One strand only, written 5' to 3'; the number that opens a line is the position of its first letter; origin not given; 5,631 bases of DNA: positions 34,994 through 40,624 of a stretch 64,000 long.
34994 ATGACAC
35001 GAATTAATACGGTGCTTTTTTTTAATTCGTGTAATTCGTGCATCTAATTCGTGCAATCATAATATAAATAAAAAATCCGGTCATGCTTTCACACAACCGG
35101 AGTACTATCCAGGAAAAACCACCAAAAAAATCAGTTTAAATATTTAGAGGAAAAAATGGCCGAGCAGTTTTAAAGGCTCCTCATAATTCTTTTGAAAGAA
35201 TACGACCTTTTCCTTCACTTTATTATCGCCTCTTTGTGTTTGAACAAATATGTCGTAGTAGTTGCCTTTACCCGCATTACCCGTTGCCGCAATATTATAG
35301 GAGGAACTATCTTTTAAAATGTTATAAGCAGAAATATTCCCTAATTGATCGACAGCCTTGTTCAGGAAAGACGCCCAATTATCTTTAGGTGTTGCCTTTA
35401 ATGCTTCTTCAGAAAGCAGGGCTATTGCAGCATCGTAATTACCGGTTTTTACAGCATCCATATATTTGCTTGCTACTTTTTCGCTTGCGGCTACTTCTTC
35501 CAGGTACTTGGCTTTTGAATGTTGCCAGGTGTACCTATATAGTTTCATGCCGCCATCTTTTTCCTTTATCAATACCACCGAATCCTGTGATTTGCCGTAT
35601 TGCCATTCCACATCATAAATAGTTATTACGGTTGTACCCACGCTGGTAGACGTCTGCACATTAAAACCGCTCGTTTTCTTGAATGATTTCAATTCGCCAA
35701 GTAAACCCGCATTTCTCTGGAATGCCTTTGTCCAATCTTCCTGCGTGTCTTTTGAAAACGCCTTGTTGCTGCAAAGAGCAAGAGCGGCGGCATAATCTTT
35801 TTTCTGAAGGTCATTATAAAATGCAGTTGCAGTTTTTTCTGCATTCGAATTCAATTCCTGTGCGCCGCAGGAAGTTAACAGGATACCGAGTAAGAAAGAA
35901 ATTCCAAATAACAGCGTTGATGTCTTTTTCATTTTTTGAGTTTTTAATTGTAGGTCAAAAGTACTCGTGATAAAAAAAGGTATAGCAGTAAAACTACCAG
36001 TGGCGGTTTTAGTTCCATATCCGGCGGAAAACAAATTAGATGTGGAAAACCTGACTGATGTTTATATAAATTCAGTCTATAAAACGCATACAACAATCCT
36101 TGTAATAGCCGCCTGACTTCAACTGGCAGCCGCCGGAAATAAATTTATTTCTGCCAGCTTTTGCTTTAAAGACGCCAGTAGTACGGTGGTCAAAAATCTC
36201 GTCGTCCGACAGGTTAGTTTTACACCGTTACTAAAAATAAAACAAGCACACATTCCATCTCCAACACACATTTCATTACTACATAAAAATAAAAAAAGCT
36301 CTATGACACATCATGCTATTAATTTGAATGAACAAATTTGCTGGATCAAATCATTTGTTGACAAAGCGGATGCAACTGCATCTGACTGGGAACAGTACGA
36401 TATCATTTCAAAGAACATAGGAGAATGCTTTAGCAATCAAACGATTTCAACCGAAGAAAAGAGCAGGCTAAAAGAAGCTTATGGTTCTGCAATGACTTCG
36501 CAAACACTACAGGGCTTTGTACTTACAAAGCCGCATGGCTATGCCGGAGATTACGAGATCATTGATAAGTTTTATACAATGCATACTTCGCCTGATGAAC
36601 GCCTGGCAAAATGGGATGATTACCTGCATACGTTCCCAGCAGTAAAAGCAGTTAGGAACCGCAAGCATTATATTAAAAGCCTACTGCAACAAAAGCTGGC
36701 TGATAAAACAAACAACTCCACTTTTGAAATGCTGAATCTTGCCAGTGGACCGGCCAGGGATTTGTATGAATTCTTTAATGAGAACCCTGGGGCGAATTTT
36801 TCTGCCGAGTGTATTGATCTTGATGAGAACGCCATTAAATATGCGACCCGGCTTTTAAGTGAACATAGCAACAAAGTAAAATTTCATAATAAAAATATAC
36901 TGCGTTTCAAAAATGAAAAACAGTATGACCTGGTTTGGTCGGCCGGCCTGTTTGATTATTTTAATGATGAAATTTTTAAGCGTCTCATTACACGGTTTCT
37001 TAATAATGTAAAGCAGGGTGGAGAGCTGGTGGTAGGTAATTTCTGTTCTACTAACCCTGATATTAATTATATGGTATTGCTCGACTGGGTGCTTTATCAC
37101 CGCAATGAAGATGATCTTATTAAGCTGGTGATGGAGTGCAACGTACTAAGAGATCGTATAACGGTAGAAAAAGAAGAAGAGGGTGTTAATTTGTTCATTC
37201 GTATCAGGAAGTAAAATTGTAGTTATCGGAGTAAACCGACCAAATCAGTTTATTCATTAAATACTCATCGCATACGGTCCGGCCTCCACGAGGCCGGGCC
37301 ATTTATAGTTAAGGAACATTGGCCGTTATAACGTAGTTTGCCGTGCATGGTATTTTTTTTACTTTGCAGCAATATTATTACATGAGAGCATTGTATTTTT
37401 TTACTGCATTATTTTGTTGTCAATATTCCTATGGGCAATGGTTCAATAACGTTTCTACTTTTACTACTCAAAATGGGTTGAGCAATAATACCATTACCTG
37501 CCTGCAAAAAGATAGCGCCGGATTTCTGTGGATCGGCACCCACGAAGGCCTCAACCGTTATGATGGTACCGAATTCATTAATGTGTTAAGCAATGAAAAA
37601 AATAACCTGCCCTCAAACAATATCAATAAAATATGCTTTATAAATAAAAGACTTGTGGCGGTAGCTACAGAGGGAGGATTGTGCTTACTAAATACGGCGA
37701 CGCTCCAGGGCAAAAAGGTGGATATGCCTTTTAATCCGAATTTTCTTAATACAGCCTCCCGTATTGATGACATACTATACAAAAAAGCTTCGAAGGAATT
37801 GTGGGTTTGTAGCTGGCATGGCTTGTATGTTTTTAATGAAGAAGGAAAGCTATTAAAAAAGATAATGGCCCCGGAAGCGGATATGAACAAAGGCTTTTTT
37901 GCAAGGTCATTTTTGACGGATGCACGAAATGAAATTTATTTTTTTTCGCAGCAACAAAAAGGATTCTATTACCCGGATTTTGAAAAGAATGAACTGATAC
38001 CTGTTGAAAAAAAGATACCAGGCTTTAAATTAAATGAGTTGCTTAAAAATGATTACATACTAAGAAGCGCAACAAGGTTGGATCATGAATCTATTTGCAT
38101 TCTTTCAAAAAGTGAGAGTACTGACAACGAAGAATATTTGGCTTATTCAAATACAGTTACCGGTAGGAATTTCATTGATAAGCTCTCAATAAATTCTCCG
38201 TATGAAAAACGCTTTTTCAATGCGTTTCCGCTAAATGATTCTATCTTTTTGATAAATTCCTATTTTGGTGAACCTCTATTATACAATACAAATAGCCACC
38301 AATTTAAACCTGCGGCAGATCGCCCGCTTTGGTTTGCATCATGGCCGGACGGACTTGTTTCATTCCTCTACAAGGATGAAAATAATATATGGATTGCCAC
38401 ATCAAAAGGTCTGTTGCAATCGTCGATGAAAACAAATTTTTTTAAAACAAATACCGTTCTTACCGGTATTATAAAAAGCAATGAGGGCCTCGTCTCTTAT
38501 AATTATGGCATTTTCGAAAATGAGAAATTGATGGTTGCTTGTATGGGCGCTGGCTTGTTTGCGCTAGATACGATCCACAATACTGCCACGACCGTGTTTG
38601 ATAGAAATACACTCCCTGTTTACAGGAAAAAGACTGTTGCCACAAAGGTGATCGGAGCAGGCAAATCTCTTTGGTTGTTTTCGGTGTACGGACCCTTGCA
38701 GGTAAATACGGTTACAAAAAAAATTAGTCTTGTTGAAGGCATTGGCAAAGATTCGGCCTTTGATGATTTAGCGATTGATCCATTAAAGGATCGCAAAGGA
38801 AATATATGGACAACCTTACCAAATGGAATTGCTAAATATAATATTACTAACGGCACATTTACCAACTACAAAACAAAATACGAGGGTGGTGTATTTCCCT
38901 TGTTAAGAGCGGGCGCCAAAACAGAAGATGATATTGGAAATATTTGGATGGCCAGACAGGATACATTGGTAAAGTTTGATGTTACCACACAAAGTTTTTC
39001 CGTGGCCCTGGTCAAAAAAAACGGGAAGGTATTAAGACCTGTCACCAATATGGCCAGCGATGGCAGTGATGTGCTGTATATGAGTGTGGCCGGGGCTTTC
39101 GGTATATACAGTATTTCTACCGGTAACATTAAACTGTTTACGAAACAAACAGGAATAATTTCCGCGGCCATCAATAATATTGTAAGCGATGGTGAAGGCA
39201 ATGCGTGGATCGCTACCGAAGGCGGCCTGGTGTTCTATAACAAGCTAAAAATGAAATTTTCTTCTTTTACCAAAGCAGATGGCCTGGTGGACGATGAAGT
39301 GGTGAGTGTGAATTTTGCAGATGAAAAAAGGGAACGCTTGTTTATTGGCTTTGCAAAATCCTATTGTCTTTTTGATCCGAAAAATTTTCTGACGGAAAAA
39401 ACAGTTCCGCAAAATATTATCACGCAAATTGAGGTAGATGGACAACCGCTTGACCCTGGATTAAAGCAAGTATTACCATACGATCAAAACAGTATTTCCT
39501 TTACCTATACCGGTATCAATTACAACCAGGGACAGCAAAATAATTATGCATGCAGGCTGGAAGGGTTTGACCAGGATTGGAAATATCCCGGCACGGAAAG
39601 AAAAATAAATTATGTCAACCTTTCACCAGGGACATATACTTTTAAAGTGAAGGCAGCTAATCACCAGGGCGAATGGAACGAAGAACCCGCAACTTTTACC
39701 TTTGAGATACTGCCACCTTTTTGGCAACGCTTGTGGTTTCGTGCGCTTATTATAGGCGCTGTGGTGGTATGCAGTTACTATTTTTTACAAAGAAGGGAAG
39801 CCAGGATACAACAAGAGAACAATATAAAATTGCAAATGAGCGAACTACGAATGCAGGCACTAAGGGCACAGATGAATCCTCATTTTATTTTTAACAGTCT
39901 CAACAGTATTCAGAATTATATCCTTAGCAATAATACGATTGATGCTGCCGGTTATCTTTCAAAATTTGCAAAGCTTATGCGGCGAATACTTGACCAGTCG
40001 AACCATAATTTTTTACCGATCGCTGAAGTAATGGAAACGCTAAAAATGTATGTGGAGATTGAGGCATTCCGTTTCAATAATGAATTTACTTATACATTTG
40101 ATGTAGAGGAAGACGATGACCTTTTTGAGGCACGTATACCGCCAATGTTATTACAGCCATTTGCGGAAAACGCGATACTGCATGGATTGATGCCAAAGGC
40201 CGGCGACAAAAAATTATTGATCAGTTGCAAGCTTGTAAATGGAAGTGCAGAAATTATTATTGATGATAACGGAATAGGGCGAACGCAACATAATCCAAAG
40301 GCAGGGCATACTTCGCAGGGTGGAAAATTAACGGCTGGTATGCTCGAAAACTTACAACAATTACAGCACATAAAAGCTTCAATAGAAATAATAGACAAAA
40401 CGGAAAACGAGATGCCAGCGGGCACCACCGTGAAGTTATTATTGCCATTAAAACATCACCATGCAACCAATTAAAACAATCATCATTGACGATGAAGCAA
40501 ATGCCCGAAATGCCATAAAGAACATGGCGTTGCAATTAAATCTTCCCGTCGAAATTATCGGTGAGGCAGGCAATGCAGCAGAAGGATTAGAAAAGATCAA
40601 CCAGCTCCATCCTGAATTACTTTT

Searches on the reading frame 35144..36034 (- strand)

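Call 6: search_protein_families(library=pfam, proteins=[window:35144-36034:-], max_evalue=0.01)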
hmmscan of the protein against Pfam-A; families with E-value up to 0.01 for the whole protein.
window:35144-36034:- (296 aa): 3 families
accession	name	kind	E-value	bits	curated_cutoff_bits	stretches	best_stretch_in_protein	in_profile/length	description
PF13211.12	DUF4019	-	3.6e-05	24.6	26.5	0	188-282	2-94/104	Protein of unknown function (DUF4019)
PF13026.12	DUF3887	-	4.8e-05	24.4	31.8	0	188-242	1-55/91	Protein of unknown function (DUF3887)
PF12870.14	DUF4878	-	0.0011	19.7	24.1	0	55-160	2-107/112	Domain of unknown function (DUF4878)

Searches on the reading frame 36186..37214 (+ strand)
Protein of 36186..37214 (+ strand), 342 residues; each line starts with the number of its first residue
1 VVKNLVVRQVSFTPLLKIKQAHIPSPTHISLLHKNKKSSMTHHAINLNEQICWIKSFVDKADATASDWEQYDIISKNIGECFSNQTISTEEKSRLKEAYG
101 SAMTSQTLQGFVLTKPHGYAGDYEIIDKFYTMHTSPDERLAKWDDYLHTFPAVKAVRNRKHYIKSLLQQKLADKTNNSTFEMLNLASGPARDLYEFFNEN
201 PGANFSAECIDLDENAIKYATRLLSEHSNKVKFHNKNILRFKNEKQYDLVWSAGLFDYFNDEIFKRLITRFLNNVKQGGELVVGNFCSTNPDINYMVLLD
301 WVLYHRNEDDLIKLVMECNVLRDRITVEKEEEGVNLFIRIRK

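Call 6: search_protein_families(library=pfam, proteins=[window:36186-37214:+], max_evalue=0.01)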
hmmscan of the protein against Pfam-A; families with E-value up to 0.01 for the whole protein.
window:36186-37214:+ (342 aa): 4 families
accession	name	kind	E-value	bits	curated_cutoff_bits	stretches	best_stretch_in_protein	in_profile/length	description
PF13649.12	Methyltransf_25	-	1.2e-08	36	27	1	183-279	2-97/97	Methyltransferase domain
PF08242.18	Methyltransf_12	-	5.5e-06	27.5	30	1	184-280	2-97/98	Methyltransferase domain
PF01739.24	CheR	-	2.9e-05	24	27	1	225-285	114-175/195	CheR methyltransferase, SAM binding domain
PF08241.18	Methyltransf_11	-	0.00089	20.3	21.2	1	208-282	22-94/95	Methyltransferase domain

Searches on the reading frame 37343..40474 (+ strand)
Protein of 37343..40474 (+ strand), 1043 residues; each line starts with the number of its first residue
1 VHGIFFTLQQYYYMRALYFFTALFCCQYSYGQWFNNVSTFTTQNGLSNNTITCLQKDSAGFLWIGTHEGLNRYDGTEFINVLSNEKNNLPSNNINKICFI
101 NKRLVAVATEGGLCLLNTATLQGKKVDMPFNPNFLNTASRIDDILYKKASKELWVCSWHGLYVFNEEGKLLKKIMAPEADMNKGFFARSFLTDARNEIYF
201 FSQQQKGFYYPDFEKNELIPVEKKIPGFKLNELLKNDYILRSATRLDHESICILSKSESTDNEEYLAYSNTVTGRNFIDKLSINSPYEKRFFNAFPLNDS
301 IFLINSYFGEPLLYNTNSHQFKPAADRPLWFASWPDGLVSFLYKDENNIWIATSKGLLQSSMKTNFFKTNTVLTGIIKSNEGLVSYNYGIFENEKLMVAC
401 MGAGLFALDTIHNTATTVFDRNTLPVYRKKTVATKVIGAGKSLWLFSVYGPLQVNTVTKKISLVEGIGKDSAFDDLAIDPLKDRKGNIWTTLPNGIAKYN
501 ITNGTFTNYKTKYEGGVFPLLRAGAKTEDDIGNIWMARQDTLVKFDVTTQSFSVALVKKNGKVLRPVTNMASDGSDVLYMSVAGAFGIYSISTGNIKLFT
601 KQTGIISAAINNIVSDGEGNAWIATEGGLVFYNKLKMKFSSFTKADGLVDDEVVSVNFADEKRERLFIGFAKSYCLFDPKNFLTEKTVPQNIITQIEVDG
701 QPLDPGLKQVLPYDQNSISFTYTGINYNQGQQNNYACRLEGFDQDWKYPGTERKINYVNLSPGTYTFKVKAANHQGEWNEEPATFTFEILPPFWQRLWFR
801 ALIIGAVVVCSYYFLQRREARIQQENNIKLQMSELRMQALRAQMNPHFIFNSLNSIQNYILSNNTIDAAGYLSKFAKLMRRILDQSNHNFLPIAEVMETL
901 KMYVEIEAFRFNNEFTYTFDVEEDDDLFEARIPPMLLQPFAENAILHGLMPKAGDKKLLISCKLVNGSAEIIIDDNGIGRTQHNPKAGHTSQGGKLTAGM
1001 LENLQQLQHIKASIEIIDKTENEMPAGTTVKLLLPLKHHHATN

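Call 6: search_protein_families(library=pfam, proteins=[window:37343-40474:+], max_evalue=0.01)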
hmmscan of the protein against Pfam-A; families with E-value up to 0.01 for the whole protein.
window:37343-40474:+ (1043 aa): 6 families
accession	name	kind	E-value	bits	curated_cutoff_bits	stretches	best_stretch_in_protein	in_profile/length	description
PF06580.19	His_kinase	-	2.2e-20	73.1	25.2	1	836-915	2-81/81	Histidine kinase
PF07495.19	Y_Y_Y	-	1.3e-17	63.8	26.6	1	726-790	1-65/65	Y_Y_Y domain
PF07494.17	Reg_prop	-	3.6e-09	36.2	20.4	1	45-67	1-23/24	Two component regulator propeller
PF08450.18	SGL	-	0.00012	22.2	26.3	0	532-626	4-104/246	SMP-30/Gluconolactonase/LRE-like region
PF24421.1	Ig_J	-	0.0058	17.2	29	0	754-792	67-104/104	Tip attachment protein J, Ig-like domain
PF02518.31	HATPase_c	-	0.0079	17.1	26.4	0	937-1037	10-110/111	Histidine kinase-, DNA gyrase B-, and HSP90-like ATPase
